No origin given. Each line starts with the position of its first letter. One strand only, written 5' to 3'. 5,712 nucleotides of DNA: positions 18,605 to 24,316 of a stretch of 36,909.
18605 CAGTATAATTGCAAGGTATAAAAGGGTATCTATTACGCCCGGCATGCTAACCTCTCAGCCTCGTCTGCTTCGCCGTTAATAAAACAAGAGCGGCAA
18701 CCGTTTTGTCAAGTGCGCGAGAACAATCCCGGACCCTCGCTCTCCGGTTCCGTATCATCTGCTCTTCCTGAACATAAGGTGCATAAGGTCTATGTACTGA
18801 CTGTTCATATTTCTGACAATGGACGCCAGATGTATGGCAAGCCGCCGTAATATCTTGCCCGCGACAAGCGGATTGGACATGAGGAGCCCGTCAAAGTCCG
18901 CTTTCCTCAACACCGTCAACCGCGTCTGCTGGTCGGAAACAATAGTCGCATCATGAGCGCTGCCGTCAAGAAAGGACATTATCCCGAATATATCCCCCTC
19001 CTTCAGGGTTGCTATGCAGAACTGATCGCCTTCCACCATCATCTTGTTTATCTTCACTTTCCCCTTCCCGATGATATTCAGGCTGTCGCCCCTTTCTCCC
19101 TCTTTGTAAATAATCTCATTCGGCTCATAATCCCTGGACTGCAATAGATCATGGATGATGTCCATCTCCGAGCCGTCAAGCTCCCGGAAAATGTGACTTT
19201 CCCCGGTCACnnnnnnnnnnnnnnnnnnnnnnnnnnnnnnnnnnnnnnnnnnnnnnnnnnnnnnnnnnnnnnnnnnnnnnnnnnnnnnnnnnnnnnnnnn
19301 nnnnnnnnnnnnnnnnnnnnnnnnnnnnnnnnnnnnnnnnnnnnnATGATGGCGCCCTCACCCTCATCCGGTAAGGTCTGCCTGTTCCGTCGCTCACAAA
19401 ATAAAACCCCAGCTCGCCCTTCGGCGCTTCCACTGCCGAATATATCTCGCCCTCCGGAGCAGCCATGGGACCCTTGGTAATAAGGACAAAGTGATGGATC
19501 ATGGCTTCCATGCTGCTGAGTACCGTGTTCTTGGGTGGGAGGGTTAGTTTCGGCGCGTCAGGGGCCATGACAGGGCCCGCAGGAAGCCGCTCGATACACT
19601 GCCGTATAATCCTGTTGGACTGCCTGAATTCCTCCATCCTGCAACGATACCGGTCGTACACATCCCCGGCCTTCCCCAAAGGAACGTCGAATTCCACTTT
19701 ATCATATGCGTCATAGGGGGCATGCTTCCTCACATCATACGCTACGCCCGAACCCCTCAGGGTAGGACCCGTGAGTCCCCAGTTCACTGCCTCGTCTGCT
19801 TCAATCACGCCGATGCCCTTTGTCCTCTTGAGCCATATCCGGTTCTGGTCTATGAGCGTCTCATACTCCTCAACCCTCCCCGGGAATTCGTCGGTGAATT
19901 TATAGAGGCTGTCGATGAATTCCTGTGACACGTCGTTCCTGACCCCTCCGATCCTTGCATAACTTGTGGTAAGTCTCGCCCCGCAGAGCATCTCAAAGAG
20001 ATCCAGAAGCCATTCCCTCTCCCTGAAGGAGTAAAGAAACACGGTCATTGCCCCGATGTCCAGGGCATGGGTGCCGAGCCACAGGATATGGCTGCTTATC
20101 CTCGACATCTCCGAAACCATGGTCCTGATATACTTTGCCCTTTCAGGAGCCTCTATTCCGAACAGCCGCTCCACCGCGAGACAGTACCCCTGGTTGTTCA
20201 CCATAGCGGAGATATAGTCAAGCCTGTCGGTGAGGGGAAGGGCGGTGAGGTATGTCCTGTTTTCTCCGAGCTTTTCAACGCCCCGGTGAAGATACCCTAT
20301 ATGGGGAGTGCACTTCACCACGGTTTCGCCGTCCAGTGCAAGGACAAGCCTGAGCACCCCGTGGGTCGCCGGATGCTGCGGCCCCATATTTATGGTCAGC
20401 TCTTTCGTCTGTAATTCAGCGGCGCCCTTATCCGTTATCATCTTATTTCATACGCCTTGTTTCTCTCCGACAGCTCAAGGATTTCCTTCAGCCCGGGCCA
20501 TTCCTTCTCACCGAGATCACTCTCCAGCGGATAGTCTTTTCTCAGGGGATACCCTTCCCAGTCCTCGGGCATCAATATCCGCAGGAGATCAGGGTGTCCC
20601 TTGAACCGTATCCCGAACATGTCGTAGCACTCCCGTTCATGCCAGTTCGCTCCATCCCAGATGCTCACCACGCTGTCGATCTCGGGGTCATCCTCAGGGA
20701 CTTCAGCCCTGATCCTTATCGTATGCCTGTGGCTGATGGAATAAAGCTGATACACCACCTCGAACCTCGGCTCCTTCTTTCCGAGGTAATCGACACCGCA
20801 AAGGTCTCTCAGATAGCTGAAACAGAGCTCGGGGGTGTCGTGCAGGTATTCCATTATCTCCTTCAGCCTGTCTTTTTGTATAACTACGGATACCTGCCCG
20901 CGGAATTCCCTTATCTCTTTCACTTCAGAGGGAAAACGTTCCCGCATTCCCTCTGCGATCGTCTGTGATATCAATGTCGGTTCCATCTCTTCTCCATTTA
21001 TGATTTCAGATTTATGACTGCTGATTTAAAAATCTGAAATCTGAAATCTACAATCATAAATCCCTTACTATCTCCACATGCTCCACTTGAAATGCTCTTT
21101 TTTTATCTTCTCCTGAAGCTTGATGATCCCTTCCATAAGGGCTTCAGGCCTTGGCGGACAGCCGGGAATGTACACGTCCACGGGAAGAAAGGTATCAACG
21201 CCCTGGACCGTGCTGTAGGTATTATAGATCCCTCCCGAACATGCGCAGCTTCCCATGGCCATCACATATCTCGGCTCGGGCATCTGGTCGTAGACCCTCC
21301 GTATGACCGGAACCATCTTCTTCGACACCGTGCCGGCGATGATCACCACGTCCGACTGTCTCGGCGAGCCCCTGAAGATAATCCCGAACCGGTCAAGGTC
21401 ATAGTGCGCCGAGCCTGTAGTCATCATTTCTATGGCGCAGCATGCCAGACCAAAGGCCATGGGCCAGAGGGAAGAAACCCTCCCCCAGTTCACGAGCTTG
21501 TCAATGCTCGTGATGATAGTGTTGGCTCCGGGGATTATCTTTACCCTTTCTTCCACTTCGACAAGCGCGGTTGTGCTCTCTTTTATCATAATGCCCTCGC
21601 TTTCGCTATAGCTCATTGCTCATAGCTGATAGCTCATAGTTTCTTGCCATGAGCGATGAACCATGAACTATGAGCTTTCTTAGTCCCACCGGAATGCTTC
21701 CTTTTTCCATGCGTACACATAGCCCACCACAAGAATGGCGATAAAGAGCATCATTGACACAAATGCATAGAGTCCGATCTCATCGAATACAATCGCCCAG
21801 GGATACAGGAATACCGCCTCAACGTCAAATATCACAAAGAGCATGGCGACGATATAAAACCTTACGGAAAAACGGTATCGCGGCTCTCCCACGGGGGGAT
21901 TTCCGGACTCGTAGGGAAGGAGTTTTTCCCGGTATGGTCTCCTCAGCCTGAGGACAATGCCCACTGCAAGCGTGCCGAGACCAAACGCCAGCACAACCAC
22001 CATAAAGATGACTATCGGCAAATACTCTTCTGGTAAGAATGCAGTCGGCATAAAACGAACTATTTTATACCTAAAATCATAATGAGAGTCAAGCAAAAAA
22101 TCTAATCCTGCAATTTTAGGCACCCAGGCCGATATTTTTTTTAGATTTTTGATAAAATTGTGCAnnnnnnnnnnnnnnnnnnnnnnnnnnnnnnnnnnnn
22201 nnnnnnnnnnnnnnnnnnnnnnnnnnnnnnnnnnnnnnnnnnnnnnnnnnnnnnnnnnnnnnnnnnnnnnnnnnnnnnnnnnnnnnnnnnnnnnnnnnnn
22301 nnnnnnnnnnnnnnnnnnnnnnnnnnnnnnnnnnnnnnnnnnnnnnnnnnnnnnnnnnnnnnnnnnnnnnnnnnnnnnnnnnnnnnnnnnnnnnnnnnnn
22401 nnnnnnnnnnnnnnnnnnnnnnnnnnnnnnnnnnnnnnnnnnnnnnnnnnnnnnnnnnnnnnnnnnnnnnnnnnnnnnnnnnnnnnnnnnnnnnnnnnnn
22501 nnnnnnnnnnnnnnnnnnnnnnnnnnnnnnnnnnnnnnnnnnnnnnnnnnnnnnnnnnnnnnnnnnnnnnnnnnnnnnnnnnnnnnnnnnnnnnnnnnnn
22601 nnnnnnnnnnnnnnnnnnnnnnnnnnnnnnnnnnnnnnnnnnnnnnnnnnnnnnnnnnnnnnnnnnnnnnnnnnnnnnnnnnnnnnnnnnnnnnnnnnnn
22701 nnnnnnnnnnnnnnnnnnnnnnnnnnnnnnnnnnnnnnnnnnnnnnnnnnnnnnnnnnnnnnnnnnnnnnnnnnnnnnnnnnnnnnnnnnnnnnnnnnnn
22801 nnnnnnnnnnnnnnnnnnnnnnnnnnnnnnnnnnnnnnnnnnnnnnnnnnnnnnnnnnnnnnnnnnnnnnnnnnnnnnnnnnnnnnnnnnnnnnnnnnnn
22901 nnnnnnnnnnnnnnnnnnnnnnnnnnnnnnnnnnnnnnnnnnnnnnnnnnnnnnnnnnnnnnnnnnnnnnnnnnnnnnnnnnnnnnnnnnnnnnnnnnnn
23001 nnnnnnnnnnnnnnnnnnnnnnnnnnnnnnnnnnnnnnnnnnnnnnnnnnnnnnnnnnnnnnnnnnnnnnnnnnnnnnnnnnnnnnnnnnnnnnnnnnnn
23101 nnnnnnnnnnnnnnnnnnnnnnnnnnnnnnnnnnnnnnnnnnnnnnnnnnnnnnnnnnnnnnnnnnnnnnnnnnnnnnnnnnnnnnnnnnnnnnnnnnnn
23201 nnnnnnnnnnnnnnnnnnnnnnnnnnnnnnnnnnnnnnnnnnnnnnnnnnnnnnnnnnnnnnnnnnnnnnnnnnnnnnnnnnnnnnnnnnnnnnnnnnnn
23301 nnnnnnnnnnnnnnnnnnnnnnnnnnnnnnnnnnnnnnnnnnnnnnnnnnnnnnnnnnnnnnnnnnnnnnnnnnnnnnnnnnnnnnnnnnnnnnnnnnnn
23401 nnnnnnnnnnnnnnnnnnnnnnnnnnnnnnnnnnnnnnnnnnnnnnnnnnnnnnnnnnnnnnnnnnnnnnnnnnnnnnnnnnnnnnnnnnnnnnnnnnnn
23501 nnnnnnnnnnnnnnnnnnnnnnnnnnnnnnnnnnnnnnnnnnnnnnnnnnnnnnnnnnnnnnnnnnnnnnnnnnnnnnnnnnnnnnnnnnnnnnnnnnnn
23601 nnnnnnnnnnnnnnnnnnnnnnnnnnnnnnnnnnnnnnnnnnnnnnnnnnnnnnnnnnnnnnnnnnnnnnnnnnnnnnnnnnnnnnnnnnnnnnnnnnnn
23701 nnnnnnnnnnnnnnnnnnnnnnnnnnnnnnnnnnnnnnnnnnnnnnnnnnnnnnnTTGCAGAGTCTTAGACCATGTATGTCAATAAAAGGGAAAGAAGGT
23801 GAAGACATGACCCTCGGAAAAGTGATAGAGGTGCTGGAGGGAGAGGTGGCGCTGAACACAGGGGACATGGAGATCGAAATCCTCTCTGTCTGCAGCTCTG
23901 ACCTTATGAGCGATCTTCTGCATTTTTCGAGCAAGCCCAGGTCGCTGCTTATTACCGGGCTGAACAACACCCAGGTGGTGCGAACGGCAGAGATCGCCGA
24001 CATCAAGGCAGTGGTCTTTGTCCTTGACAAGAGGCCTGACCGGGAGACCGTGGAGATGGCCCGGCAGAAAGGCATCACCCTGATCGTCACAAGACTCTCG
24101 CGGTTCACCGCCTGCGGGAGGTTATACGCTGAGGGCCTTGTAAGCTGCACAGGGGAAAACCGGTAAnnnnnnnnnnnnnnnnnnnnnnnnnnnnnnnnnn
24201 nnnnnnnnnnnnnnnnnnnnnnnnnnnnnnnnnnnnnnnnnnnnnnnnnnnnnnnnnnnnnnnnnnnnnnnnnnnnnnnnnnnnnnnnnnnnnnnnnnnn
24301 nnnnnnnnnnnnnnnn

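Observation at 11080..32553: Complex I locus split in two: an EFG-less nuoA-N operon faces a divergent operon that supplies a NuoE/F/G-like module behind a signalling cassette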

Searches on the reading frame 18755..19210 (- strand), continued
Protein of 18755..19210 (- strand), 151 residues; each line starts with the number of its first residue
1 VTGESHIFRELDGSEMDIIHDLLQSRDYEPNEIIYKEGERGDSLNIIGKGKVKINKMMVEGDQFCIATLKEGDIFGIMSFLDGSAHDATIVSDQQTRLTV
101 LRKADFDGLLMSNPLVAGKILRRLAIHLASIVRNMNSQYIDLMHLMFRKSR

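Call 58: find_encoding_contigs(protein=P0189, flank=10000, max_places=1)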
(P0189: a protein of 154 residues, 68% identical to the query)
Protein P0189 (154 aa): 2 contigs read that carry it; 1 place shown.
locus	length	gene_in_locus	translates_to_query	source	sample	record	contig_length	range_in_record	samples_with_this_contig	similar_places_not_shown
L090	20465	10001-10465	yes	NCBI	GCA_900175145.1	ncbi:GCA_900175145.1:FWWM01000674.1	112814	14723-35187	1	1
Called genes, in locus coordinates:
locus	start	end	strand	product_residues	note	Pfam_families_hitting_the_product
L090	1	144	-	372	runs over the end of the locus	PF01098:FTSW_RODA_SPOVE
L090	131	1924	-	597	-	PF03717:PBP_dimer, PF00905:Transpeptidase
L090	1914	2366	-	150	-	PF04093:MreD (weak)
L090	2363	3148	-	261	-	PF04085:MreC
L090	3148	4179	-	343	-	PF00022:Actin, PF06723:MreB_Mbl, PF11104:PilM_2 (faint), PF00012:HSP70, PF14450:FtsA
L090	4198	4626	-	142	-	PF06271:RDD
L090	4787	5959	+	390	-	-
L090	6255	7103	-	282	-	PF14522:Cytochrome_C7 (faint), PF14537:Cytochrom_c3_2 (faint)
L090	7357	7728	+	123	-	PF00507:Oxidored_q4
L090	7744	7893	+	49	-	-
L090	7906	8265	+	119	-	PF01058:Oxidored_q6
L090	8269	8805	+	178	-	PF00329:Complex1_30kDa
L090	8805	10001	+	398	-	PF00346:Complex1_49kDa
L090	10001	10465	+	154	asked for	PF00027:cNMP_binding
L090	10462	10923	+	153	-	PF01257:2Fe-2S_thioredx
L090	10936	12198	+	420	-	PF01512:Complex1_51K, PF22461:SLBB_2, PF10531:SLBB, PF10589:NADH_4Fe-4S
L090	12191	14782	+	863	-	PF00111:Fer2 (weak), PF13510:Fer2_4, PF10588:NADH-G_4Fe-4S_3, PF12838:Fer4_7 (weak), PF14697:Fer4_21 (weak), PF22117:Fer4_Nqo3, PF04879:Molybdop_Fe4S4, PF00384:Molybdopterin, +1 more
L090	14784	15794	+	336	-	PF00146:NADHdh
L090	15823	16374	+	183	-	PF13183:Fer4_8 (faint), PF13534:Fer4_17 (faint), PF12797:Fer4_2 (faint), PF13237:Fer4_10 (weak), PF12838:Fer4_7, PF13187:Fer4_9 (weak), PF14697:Fer4_21 (weak), PF00037:Fer4 (weak), +2 more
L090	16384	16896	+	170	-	PF00499:Oxidored_q3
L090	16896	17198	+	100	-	PF00420:Oxidored_q2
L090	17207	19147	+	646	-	PF00662:Proton_antipo_N, PF00361:Proton_antipo_M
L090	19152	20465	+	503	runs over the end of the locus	PF00361:Proton_antipo_M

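Call 72: find_encoding_contigs(protein=P0121, flank=3000, max_places=2)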
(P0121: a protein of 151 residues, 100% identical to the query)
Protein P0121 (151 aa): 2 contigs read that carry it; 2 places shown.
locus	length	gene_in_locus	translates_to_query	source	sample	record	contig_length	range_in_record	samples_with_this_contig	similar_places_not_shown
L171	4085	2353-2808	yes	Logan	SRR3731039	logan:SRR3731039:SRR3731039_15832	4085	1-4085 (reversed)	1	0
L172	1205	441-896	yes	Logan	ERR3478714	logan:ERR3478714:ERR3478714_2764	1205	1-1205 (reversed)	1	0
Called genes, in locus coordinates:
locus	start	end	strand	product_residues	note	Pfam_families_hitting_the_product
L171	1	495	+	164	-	?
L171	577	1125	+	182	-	PF00329:Complex1_30kDa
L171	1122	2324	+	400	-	PF00346:Complex1_49kDa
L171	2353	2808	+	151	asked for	PF00027:cNMP_binding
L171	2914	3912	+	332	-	PF00146:NADHdh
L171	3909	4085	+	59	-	?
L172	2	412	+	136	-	?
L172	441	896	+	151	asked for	PF00027:cNMP_binding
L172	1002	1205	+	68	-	?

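Call 73: list_cluster_members(proteins=[P0121, P0001])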
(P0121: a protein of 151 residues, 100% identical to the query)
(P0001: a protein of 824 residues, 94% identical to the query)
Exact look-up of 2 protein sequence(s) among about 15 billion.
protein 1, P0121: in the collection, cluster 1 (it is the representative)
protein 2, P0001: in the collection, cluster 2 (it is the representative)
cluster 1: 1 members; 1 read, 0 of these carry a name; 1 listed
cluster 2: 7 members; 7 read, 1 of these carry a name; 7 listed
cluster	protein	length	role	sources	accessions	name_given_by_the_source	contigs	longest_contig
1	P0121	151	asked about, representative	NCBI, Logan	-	-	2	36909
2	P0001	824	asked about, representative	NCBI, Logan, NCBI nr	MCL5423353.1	MAG: molybdopterin-dependent oxidoreductase [Nitrospirae bacterium] | molybdopterin-dependent oxidoreductase [Nitrospirota bacterium]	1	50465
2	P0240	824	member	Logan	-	-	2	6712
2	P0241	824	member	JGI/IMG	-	-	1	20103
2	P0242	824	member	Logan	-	-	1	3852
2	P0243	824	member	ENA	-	-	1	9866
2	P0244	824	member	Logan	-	-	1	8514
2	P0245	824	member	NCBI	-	-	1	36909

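Call 86: find_homologous_proteins(query=L083:12272-14869:+, max_evalue=1e-50)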
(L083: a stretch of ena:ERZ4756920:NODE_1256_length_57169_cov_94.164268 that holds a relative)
Query L083:12272-14869:+ (865 aa): 7793 proteins with E <= 1e-50 among 8000 candidates; the best 120 are listed.
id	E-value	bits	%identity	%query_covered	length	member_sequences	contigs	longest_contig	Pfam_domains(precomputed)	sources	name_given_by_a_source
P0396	0.0e+0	1954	98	100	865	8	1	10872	PF14697.12,PF13510.12,PF10588.15,PF00384.28,PF00111.33,PF01568.28,PF12838.13,PF22117.3,PF04879.22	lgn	-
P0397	0.0e+0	1698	83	100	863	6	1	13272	PF14697.12,PF13510.12,PF10588.15,PF00384.28,PF00111.33,PF01568.28,PF12838.13,PF22117.3,PF04879.22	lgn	-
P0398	0.0e+0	1691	82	100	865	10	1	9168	PF13510.12,PF10588.15,PF00384.28,PF00111.33,PF00037.33,PF01568.28,PF12838.13,PF22117.3,PF04879.22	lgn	-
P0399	0.0e+0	1689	81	100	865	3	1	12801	PF14697.12,PF13510.12,PF10588.15,PF00384.28,PF00111.33,PF01568.28,PF12838.13,PF22117.3,PF04879.22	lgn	-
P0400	0.0e+0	1673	82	100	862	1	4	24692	PF14697.12,PF13510.12,PF10588.15,PF00384.28,PF00111.33,PF01568.28,PF12838.13,PF22117.3,PF04879.22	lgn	-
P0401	0.0e+0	1673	82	100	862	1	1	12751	PF14697.12,PF13510.12,PF10588.15,PF00384.28,PF00111.33,PF01568.28,PF12838.13,PF22117.3,PF04879.22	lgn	-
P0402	0.0e+0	1672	82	100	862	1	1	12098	PF14697.12,PF13510.12,PF10588.15,PF00384.28,PF00111.33,PF01568.28,PF12838.13,PF22117.3,PF04879.22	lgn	-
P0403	0.0e+0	1672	82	100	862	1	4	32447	PF14697.12,PF13510.12,PF10588.15,PF00384.28,PF00111.33,PF00037.33,PF01568.28,PF12838.13,PF22117.3,PF04879.22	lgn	-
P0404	0.0e+0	1672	81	100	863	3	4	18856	PF13510.12,PF10588.15,PF00384.28,PF00111.33,PF01568.28,PF12838.13,PF22117.3,PF13237.12,PF04879.22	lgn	-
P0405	0.0e+0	1663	80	100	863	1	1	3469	PF13510.12,PF10588.15,PF00384.28,PF00111.33,PF00037.33,PF01568.28,PF12838.13,PF22117.3,PF04879.22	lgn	-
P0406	0.0e+0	1656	80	100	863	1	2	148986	PF14697.12,PF13510.12,PF10588.15,PF00384.28,PF00111.33,PF00037.33,PF12838.13,PF22117.3,PF04879.22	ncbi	-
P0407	0.0e+0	1625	78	100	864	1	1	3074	PF14697.12,PF13510.12,PF10588.15,PF00384.28,PF00111.33,PF00037.33,PF01568.28,PF12838.13,PF22117.3,PF04879.22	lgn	-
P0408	0.0e+0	1624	78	100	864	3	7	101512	PF13510.12,PF10588.15,PF00384.28,PF01568.28,PF12838.13,PF22117.3,PF13237.12,PF04879.22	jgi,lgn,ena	jgi:NADH-quinone oxidoreductase chain G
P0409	0.0e+0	1348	64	99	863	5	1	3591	PF14697.12,PF13510.12,PF10588.15,PF00384.28,PF00111.33,PF00037.33,PF01568.28,PF12838.13,PF22117.3,PF04879.22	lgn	-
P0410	0.0e+0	1347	64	100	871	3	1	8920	PF13510.12,PF10588.15,PF00384.28,PF00111.33,PF01568.28,PF12838.13,PF22117.3,PF04879.22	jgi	-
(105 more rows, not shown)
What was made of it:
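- Tried and rejected: Canonical NuoG search (call 86).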

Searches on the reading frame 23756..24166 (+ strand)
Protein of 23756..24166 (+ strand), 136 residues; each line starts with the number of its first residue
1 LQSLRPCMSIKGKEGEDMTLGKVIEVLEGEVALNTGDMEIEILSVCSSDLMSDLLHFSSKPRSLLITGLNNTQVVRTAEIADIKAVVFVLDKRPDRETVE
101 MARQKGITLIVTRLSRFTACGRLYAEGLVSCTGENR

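Call 3: search_protein_families(library=pfam, proteins=[window:23756-24166:+])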
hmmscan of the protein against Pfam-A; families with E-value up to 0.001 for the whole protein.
window:23756-24166:+ (136 aa): 1 family
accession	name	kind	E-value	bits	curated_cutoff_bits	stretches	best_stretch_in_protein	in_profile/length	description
PF07085.17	DRTGG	-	6.9e-06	26.3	25.2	1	23-122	2-101/105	DRTGG domain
